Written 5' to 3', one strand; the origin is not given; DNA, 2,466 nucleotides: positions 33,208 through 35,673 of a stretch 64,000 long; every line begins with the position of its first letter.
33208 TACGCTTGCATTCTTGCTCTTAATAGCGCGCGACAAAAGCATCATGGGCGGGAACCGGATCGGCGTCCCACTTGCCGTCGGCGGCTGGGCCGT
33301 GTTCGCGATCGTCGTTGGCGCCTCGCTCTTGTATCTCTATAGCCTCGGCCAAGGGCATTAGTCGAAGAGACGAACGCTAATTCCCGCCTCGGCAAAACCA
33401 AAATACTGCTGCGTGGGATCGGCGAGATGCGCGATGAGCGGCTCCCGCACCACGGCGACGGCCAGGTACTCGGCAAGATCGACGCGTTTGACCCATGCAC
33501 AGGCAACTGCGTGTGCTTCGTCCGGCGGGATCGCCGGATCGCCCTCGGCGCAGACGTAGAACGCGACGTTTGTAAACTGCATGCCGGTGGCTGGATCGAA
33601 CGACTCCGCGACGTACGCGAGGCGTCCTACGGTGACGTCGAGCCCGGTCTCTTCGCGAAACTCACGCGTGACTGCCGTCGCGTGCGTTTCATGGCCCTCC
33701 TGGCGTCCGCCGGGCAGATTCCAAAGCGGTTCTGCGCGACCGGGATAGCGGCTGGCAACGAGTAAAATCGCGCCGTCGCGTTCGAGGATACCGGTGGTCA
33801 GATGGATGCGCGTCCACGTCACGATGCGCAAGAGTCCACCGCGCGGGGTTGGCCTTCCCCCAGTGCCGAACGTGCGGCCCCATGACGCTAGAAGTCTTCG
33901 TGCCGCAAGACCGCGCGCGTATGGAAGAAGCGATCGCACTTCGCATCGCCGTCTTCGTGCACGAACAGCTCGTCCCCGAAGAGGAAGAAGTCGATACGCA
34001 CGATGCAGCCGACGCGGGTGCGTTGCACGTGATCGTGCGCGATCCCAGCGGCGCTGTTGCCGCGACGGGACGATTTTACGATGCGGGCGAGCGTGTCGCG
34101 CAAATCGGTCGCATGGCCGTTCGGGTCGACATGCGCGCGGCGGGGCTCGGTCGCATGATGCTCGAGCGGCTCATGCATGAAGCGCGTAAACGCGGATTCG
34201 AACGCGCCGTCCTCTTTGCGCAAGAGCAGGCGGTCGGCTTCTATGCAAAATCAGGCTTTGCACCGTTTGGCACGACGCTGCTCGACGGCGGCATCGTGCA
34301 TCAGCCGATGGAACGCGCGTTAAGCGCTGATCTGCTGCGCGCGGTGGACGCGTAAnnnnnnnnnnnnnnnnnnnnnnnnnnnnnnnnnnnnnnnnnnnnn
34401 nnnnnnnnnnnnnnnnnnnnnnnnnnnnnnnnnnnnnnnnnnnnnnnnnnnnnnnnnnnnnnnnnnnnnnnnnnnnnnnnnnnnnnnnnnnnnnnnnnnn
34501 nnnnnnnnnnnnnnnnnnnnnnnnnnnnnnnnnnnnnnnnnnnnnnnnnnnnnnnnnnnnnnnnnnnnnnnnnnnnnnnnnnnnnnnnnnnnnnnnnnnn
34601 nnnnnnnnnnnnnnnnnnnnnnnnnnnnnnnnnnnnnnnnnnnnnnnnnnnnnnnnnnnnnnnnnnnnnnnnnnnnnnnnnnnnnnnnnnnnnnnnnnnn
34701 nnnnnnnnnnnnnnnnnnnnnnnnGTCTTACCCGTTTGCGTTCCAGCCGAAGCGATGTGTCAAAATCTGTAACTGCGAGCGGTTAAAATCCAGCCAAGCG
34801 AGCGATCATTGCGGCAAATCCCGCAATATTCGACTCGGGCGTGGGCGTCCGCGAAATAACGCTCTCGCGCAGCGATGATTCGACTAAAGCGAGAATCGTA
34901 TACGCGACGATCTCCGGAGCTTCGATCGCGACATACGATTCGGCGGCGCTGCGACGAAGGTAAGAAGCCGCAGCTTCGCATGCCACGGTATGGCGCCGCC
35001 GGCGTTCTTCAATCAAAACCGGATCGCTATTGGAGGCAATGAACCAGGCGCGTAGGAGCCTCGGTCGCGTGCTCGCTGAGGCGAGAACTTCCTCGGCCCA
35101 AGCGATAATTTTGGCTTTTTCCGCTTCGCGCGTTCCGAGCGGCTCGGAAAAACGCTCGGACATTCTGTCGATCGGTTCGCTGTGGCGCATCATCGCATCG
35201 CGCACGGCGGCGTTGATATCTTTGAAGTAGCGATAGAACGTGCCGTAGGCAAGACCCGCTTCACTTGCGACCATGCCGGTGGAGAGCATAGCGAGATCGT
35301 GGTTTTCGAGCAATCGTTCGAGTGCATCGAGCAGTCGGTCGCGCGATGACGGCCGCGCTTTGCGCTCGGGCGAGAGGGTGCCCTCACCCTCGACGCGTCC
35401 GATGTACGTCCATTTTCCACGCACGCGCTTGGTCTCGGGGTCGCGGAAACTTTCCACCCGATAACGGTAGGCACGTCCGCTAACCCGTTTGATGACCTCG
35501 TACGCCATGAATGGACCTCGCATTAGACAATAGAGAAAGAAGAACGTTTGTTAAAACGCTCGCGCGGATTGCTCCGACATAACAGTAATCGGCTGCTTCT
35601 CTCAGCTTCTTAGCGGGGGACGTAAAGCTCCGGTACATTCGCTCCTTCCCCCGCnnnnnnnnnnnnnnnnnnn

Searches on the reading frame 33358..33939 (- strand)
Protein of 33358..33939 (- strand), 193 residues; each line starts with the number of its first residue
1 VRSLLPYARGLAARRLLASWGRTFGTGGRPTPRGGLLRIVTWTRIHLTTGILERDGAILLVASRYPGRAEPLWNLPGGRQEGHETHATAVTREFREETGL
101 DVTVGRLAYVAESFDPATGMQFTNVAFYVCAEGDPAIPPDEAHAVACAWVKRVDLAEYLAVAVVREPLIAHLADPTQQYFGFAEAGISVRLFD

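Call 40: search_protein_families(library=pfam, proteins=[window:33358-33939:-], max_evalue=0.001)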
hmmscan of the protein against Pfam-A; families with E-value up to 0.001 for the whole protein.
window:33358-33939:- (193 aa): 1 family
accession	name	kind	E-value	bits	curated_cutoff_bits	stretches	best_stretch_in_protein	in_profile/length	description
PF00293.34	NUDIX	-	3.2e-14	53.5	21.1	1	51-166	10-128/134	NUDIX domain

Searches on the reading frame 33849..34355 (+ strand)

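Call 44: search_protein_families(library=pfam, proteins=[window:33849-34355:+], max_evalue=0.001)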
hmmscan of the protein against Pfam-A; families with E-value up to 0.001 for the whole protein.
window:33849-34355:+ (168 aa): 4 families
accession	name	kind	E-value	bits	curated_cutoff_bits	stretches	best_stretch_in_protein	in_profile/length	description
PF13673.13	Acetyltransf_10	-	7.3e-14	52.3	23.6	1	34-157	11-127/128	Acetyltransferase (GNAT) domain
PF00583.31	Acetyltransf_1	-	1.9e-12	47.9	20.7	1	47-137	21-116/116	Acetyltransferase (GNAT) family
PF13508.13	Acetyltransf_7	-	2.3e-09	37.9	27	1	60-138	6-83/84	Acetyltransferase (GNAT) domain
PF13527.13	Acetyltransf_9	-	5.5e-05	23.6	25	1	81-139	70-126/127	Acetyltransferase (GNAT) domain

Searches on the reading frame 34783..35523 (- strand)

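Call 40: search_protein_families(library=pfam, proteins=[window:34783-35523:-], max_evalue=0.001)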
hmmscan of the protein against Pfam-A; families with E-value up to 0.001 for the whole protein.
window:34783-35523:- (246 aa): 1 family
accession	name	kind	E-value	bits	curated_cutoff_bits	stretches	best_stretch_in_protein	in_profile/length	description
PF00440.29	TetR_N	-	6.1e-07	29.6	24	1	64-102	1-39/47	Bacterial regulatory proteins, tetR family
